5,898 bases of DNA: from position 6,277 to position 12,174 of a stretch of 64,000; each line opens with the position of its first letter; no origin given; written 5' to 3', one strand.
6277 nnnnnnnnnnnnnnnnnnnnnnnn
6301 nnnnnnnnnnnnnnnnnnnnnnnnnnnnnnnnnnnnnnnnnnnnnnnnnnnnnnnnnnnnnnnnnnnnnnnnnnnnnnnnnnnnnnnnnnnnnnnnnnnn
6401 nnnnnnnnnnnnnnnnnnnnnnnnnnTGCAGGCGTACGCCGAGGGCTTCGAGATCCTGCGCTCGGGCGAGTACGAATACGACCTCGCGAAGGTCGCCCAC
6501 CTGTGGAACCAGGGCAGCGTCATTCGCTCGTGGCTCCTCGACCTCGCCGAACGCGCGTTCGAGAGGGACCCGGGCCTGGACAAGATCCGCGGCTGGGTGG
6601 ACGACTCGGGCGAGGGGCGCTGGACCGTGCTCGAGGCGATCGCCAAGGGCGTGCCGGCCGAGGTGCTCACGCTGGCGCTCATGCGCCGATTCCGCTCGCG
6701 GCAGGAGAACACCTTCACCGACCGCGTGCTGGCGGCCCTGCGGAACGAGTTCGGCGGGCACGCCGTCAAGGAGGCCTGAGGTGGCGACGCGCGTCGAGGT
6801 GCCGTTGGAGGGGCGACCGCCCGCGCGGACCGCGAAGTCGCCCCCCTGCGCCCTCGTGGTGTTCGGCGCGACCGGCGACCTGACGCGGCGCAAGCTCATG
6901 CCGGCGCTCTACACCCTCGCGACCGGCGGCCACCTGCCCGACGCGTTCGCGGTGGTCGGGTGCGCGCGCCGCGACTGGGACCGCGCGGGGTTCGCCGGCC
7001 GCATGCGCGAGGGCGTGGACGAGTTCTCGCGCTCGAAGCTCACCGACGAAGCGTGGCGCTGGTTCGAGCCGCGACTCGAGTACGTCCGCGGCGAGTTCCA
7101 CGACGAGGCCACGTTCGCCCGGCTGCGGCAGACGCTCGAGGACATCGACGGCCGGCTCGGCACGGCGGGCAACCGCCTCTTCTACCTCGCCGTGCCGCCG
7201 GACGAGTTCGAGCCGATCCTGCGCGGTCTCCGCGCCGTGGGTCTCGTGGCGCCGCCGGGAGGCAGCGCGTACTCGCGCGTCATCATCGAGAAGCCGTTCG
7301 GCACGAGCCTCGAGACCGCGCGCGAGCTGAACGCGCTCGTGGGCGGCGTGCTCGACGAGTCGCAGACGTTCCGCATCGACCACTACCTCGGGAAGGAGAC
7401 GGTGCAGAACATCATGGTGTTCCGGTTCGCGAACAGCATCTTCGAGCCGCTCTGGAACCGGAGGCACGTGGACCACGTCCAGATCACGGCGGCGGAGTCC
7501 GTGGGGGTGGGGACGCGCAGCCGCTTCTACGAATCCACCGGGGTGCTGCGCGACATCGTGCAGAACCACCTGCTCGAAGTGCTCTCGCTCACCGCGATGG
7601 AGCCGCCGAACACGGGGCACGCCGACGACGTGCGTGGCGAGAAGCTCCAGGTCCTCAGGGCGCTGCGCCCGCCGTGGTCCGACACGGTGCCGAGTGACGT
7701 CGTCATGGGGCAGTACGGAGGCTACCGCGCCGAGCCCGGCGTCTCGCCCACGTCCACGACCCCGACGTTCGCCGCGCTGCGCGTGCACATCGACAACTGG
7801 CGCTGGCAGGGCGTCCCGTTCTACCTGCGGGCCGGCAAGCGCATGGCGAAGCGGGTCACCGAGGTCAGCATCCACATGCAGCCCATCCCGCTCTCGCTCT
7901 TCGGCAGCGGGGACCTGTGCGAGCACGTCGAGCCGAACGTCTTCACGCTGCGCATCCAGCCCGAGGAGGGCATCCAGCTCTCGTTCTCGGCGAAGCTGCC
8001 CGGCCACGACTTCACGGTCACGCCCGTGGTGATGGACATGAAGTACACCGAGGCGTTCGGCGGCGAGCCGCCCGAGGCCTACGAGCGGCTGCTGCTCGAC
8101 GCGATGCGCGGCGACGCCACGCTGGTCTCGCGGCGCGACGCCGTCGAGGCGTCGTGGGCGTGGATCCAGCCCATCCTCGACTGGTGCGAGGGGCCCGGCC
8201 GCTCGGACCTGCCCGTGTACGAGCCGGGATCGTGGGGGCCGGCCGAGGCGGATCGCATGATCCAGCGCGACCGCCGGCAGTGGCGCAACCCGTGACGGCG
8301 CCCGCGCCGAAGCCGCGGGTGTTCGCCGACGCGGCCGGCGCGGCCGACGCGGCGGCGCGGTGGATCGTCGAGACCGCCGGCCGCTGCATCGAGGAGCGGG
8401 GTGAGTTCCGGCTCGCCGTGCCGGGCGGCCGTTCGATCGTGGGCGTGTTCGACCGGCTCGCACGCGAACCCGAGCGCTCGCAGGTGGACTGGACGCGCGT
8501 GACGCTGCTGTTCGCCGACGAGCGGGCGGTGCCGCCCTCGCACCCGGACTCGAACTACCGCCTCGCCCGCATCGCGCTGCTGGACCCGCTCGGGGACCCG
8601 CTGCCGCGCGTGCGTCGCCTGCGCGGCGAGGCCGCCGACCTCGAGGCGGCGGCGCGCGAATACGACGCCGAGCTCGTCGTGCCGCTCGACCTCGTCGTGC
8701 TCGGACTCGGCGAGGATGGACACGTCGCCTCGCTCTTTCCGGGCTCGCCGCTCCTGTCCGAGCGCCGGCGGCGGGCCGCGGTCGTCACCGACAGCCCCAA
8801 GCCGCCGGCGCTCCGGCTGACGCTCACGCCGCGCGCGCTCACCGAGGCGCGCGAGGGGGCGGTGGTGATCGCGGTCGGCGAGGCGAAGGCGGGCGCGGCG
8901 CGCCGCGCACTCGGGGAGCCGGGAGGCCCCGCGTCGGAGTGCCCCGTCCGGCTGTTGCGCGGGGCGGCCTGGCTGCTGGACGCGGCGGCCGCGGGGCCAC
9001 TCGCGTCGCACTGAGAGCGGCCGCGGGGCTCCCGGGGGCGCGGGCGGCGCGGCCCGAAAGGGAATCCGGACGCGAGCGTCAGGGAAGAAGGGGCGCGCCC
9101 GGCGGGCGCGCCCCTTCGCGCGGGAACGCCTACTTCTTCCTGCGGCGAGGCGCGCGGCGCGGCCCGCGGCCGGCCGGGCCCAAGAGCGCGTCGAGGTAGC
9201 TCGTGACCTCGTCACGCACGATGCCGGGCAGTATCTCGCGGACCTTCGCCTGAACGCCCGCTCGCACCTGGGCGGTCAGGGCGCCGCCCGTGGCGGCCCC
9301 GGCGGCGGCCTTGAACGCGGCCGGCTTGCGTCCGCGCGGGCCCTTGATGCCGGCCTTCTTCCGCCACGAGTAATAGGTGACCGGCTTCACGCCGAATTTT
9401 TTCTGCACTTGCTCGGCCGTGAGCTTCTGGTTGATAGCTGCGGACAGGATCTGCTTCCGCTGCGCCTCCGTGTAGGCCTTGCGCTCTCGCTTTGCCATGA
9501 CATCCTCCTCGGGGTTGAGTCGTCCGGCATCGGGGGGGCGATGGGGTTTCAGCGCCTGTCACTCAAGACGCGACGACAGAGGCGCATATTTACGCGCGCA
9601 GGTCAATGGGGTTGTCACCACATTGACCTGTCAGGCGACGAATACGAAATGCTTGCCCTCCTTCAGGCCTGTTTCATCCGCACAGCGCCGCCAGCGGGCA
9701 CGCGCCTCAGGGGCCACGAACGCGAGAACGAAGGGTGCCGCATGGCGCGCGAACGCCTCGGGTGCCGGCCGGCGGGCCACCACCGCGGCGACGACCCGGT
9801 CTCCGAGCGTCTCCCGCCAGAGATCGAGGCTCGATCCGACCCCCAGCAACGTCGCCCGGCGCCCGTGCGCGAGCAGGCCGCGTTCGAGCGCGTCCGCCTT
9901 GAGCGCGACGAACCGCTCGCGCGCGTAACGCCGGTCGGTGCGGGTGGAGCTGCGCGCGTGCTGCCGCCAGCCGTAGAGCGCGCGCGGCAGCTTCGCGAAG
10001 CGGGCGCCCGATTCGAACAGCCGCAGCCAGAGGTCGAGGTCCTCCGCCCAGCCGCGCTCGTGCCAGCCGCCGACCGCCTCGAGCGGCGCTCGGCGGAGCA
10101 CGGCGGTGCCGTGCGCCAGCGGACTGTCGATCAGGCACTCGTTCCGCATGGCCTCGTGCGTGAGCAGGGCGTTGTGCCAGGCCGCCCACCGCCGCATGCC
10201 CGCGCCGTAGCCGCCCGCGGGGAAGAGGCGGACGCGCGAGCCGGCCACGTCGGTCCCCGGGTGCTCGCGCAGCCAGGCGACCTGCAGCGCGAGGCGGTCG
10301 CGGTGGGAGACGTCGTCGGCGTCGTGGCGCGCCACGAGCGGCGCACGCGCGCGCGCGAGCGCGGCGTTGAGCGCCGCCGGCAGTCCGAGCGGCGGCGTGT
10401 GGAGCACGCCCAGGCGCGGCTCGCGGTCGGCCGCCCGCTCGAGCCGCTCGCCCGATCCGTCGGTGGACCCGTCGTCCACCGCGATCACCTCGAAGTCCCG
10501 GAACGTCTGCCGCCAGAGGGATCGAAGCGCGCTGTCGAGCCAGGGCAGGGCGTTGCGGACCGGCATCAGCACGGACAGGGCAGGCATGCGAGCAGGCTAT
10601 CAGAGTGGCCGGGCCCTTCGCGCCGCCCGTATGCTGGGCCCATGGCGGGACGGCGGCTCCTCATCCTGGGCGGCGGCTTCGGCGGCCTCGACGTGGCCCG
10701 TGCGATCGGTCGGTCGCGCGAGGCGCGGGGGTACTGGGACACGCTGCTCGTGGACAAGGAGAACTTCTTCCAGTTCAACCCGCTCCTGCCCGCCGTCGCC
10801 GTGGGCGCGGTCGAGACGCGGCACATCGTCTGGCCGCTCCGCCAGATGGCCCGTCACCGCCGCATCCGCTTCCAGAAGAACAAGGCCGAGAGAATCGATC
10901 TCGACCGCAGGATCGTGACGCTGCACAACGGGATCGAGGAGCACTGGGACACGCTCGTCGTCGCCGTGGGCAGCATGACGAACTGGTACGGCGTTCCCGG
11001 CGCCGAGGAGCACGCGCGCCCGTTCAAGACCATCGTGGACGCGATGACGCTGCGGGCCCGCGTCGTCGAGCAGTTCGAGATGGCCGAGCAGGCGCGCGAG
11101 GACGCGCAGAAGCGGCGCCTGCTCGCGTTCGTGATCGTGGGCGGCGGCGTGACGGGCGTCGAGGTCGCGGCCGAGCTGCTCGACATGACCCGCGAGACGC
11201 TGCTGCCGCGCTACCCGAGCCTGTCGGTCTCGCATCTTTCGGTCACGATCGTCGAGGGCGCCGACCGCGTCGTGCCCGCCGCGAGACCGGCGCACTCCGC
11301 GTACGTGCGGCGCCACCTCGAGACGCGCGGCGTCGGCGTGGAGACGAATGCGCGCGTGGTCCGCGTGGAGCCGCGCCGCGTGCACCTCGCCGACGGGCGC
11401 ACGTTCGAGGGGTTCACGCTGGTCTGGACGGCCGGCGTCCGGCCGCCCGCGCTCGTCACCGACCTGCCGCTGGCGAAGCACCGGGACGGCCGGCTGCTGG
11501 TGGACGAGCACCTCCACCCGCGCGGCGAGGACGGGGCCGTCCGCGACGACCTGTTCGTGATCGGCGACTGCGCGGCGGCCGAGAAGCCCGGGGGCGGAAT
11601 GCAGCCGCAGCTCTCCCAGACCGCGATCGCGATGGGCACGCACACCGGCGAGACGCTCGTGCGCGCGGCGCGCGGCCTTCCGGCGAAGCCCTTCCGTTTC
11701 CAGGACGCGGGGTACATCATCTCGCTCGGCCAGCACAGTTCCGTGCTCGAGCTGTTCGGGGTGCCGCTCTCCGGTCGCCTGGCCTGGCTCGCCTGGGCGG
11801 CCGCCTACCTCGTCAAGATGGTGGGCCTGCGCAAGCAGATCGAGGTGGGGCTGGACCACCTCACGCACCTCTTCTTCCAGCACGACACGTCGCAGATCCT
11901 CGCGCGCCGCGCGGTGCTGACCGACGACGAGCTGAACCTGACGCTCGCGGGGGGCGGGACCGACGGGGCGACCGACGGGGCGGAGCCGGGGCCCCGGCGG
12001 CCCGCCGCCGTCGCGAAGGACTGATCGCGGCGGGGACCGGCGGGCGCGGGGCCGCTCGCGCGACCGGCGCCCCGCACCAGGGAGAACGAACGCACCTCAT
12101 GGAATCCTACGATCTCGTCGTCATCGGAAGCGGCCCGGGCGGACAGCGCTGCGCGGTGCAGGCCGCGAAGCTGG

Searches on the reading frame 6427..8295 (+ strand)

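Call 73: search_protein_families(library=pfam, proteins=[window:6427-8295:+], max_evalue=0.0001)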
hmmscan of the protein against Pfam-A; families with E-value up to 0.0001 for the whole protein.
window:6427-8295:+ (622 aa): 2 families
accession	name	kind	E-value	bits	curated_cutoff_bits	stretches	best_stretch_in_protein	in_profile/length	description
PF02781.21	G6PD_C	-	1.9e-111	372.3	27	1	330-620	1-296/296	Glucose-6-phosphate dehydrogenase, C-terminal domain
PF00479.28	G6PD_N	-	2.2e-59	201.6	22.1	1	144-328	1-183/183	Glucose-6-phosphate dehydrogenase, NAD binding domain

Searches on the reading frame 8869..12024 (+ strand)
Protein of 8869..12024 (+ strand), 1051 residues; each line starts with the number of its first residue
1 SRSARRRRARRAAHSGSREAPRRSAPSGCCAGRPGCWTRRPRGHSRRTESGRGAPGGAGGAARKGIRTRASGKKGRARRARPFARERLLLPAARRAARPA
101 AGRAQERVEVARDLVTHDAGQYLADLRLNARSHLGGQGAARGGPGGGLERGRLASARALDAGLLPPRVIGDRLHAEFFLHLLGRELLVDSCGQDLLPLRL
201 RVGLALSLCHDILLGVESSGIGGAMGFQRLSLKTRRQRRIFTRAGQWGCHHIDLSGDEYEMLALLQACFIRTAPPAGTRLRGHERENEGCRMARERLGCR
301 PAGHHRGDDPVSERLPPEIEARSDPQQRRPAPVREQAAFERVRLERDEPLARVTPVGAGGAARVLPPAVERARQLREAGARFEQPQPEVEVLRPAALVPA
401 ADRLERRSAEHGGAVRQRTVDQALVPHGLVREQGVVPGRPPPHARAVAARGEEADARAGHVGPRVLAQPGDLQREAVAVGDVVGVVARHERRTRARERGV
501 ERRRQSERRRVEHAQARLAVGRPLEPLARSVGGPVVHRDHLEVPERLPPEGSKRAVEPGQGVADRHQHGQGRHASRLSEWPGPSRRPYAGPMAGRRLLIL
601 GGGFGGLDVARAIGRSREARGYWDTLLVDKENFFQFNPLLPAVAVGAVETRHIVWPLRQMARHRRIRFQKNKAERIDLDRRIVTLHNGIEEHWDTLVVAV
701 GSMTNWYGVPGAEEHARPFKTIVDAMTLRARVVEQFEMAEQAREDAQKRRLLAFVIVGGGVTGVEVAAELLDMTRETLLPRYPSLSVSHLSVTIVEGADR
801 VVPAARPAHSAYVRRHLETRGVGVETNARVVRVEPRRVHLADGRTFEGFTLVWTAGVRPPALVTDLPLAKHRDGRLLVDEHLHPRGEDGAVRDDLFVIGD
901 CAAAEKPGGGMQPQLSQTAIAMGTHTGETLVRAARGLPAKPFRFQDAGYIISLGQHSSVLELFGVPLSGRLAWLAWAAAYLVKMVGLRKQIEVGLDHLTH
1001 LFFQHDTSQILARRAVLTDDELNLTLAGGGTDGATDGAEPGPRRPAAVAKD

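Call 73: search_protein_families(library=pfam, proteins=[window:8869-12024:+], max_evalue=0.0001)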
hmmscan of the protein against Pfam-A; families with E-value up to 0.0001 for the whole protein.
window:8869-12024:+ (1051 aa): 2 families
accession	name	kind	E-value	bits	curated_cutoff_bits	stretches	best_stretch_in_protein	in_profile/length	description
PF07992.20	Pyr_redox_2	-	3e-40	138.9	26.1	1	596-923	2-291/291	Pyridine nucleotide-disulphide oxidoreductase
PF00070.33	Pyr_redox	-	3.5e-09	37.5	22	1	755-835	3-68/82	Pyridine nucleotide-disulphide oxidoreductase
